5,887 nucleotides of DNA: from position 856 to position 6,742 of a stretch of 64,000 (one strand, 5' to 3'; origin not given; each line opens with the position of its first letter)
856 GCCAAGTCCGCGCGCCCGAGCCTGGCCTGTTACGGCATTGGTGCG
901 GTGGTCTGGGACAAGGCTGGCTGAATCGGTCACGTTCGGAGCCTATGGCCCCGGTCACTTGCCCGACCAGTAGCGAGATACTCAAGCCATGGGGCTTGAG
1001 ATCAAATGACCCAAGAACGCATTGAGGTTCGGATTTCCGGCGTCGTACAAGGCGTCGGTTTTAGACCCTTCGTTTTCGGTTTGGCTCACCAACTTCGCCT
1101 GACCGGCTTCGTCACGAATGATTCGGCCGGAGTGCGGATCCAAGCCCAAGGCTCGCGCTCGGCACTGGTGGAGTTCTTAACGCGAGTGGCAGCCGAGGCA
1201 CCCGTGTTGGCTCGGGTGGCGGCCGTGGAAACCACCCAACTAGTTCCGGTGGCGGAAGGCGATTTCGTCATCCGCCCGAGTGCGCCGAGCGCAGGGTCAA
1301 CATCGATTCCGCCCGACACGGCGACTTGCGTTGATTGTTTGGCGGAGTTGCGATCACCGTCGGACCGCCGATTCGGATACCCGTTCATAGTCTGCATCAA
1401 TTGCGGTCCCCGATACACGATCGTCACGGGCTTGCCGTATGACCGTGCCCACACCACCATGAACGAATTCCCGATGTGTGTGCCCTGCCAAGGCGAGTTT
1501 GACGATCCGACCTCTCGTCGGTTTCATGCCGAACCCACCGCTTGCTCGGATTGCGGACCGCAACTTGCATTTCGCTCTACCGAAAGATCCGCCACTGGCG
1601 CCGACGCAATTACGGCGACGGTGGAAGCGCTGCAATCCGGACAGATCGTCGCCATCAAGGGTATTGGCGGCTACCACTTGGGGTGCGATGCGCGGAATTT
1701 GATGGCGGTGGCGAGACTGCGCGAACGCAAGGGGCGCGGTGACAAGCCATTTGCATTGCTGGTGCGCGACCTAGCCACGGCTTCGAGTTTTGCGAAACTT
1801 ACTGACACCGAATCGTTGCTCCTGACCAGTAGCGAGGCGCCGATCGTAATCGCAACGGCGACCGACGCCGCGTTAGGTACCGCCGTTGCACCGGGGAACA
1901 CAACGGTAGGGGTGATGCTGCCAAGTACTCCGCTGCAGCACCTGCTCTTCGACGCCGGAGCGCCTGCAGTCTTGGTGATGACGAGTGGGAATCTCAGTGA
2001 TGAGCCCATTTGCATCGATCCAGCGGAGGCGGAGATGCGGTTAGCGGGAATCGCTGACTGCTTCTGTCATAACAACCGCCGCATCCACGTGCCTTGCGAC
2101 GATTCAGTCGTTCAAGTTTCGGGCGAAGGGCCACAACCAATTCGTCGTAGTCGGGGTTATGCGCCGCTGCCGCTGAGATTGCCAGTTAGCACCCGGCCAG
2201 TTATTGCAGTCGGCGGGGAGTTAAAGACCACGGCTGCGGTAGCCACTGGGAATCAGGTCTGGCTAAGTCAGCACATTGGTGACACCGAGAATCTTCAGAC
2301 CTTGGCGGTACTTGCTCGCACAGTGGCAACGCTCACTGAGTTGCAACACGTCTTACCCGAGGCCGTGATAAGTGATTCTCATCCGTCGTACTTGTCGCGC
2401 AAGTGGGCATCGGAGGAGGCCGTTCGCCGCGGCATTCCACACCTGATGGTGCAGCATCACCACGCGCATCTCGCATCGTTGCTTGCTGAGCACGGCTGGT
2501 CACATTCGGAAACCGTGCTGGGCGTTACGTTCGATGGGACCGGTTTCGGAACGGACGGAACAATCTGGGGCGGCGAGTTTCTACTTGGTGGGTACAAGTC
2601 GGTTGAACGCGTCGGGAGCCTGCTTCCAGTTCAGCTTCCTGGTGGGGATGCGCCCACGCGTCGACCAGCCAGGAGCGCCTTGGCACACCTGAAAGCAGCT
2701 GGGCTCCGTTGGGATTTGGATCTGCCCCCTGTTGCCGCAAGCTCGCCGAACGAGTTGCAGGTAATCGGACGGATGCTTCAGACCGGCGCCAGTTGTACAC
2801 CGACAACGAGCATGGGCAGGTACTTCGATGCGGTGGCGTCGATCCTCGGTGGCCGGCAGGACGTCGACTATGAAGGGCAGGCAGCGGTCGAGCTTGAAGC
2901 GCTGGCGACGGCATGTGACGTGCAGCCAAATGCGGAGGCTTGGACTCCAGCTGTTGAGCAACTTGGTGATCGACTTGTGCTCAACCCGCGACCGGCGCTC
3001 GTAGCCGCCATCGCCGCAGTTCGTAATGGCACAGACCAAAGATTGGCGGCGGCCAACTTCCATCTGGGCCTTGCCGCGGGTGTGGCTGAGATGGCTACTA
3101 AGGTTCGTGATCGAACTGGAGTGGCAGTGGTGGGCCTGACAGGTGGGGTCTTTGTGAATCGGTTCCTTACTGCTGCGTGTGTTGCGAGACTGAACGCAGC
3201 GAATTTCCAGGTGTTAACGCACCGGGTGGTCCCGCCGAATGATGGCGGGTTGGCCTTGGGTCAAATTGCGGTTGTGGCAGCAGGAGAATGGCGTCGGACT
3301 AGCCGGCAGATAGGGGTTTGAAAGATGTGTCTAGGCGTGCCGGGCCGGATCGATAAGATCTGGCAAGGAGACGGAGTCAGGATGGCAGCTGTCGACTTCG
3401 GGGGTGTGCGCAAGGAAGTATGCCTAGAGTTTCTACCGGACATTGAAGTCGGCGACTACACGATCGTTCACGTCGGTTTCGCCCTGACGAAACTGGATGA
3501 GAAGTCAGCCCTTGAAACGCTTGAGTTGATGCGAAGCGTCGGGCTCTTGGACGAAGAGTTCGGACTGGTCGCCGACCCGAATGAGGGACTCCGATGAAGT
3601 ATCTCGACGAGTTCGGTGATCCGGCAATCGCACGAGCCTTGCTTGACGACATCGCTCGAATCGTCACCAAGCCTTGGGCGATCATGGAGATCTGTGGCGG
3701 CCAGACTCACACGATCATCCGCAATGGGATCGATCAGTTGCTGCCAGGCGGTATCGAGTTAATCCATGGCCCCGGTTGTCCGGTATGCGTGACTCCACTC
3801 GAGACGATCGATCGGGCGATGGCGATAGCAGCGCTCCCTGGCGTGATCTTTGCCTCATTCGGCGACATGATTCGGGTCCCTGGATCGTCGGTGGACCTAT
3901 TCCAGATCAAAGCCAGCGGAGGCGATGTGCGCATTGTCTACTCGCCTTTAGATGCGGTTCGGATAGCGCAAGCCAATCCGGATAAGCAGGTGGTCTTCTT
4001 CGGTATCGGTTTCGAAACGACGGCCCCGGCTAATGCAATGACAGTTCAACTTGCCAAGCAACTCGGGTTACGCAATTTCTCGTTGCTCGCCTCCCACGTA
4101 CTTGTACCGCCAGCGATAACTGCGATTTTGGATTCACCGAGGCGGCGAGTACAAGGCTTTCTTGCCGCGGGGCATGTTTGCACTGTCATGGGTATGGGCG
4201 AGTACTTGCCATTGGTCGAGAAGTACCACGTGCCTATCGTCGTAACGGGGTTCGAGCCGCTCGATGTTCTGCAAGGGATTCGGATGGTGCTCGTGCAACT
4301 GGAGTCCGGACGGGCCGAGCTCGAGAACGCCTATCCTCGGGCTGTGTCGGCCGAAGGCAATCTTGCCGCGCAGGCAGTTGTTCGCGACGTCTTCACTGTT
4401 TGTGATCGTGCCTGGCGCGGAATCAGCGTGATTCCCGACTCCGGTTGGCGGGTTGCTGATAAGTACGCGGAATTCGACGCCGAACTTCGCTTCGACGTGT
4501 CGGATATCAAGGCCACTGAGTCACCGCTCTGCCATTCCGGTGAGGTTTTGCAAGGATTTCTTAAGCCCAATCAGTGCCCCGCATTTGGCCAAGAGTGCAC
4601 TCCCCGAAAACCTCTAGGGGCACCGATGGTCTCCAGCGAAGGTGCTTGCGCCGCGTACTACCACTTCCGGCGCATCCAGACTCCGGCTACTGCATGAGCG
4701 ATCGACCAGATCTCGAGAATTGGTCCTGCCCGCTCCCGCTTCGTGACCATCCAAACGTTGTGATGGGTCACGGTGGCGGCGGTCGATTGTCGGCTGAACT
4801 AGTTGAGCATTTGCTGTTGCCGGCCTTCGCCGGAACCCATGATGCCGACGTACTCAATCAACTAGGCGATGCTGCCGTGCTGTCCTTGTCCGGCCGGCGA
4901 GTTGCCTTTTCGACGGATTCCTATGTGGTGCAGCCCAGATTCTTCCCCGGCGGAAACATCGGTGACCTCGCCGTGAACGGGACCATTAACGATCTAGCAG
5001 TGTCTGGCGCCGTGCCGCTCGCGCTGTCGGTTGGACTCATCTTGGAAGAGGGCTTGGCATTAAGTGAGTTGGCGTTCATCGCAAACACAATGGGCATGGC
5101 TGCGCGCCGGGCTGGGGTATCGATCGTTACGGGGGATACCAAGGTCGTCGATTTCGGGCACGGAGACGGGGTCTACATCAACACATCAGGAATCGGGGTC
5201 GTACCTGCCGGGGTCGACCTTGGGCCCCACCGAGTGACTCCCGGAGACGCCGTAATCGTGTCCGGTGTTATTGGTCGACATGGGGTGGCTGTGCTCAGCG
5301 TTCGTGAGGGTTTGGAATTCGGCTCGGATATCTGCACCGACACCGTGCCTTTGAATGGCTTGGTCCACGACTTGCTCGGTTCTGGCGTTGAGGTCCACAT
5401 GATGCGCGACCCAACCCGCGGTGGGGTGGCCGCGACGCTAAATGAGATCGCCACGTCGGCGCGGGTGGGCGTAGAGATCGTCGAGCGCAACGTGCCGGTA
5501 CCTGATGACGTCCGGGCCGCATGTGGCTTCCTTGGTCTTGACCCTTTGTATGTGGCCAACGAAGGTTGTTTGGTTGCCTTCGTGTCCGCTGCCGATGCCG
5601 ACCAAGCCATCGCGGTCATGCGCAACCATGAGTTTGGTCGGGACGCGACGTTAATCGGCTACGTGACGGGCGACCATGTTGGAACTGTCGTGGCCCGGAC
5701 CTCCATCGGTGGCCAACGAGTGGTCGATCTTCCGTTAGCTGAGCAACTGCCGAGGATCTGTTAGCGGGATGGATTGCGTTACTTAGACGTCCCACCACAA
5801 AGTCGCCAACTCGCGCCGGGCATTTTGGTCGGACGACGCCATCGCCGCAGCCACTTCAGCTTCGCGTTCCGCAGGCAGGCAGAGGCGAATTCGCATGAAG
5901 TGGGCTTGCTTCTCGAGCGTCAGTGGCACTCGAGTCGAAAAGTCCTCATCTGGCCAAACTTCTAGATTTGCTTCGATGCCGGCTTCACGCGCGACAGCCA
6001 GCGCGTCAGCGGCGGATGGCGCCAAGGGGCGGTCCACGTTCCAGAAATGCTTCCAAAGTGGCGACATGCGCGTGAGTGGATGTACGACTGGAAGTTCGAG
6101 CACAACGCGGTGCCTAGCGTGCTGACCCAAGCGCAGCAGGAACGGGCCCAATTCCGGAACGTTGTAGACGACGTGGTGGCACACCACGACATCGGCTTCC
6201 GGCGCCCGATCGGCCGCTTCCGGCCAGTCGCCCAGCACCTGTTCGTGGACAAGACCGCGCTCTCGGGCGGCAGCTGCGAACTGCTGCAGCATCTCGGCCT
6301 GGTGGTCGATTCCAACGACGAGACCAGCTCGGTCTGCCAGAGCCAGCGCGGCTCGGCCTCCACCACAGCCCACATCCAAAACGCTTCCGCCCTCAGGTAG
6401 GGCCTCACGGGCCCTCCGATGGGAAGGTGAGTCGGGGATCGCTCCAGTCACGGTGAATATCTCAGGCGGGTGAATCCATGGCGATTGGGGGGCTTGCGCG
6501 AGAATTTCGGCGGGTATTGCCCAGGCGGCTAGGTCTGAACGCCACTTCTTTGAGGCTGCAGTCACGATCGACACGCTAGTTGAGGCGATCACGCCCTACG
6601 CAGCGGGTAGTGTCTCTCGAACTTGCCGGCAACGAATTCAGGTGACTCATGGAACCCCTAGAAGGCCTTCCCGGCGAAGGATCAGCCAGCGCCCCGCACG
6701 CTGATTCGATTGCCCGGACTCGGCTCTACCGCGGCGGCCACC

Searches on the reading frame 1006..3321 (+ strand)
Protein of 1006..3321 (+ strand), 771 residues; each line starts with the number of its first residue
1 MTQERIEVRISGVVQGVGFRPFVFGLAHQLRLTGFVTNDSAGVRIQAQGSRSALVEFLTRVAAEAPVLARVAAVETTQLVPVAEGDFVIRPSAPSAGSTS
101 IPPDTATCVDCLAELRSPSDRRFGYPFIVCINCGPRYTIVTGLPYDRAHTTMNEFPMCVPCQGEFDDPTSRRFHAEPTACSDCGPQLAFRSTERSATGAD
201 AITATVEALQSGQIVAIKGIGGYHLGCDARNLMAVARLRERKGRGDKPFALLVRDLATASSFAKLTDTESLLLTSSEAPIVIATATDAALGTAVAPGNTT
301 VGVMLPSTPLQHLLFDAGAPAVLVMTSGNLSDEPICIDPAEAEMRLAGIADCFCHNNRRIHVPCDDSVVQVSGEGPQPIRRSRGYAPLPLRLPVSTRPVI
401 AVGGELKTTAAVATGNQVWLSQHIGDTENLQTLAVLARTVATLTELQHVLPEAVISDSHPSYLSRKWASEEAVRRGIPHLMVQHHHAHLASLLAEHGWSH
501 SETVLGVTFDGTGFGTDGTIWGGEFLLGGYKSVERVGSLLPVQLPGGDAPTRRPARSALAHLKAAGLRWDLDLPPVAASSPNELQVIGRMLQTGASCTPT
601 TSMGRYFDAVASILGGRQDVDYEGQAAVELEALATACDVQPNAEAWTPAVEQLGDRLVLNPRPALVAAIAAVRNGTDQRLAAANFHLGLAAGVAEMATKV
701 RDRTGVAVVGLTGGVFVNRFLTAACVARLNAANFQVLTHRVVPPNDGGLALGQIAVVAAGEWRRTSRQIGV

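Call 33: search_protein_families(library=pfam, proteins=[window:1006-3321:+], max_evalue=0.00001)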
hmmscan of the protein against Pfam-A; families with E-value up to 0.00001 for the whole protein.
window:1006-3321:+ (771 aa): 5 families
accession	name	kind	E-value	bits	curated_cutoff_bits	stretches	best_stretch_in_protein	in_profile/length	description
PF22521.2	HypF_C_2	-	1.3e-74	251.4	27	1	506-753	1-241/241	Carbamoyltransferase, Kae1-like Domain, second subdomain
PF01300.24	Sua5_yciO_yrdC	-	1.2e-44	152.3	25.1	1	207-382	1-178/178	Telomere recombination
PF17788.7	HypF_C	-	1.3e-29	103.3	23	1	396-495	3-99/99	HypF Kae1-like domain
PF07503.17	zf-HYPF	-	1.9e-27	95.2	23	2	107-140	1-34/34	HypF finger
PF00708.24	Acylphosphatase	-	1.9e-19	70.1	22.5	1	7-88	2-84/85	Acylphosphatase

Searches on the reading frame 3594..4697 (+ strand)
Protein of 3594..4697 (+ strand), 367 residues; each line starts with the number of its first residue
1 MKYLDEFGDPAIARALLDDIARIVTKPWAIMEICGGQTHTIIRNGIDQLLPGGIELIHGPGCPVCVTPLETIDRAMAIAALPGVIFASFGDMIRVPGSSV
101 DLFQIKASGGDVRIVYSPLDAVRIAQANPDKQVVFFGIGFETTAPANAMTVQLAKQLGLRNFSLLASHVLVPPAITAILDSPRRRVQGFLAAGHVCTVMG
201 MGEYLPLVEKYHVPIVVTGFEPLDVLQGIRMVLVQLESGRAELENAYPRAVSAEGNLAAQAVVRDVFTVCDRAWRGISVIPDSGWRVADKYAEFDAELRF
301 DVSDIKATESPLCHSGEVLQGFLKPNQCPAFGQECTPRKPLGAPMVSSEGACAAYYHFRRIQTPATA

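Call 33: search_protein_families(library=pfam, proteins=[window:3594-4697:+], max_evalue=0.00001)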
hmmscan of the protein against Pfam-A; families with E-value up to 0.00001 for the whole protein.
window:3594-4697:+ (367 aa): 1 family
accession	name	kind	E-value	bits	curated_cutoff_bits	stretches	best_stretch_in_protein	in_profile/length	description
PF01924.21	HypD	-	3.6e-151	503.7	25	1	13-358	3-350/351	Hydrogenase formation hypA family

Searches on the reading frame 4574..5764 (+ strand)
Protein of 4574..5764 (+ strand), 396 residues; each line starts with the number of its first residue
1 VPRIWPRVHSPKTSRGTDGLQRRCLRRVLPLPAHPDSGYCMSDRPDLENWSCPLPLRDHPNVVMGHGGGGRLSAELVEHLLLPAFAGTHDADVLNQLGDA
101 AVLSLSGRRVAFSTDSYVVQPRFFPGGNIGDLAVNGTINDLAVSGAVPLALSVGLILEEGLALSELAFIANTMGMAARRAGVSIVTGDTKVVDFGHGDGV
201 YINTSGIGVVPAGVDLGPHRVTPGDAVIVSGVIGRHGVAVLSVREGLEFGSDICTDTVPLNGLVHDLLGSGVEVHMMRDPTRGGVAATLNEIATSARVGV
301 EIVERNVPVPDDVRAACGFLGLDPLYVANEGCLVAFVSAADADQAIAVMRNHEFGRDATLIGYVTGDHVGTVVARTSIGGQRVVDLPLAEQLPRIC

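Call 33: search_protein_families(library=pfam, proteins=[window:4574-5764:+], max_evalue=0.00001)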
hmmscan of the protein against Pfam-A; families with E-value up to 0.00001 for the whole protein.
window:4574-5764:+ (396 aa): 2 families
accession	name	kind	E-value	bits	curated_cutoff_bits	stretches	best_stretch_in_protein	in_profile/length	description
PF02769.27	AIRS_C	-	9.8e-24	84.7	23.1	1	223-373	2-154/156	AIR synthase related protein, C-terminal domain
PF00586.29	AIRS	-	8.1e-21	75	24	1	99-210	3-112/112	AIR synthase related protein, N-terminal domain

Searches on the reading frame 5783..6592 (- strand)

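Call 33: search_protein_families(library=pfam, proteins=[window:5783-6592:-], max_evalue=0.00001)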
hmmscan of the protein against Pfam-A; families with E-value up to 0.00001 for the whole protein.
window:5783-6592:- (269 aa): 5 families
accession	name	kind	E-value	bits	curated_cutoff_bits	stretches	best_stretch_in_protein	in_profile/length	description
PF13649.12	Methyltransf_25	-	7.1e-12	46.3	27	1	71-145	1-77/97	Methyltransferase domain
PF08241.18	Methyltransf_11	-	1.5e-10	42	21.2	1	72-152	1-80/95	Methyltransferase domain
PF13847.12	Methyltransf_31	-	1.1e-09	38.5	27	1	68-152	4-94/145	Methyltransferase domain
PF13489.12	Methyltransf_23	-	1e-08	35.6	27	1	60-180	15-132/164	Methyltransferase domain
PF08242.18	Methyltransf_12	-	2.3e-08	35.1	30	1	72-161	1-94/98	Methyltransferase domain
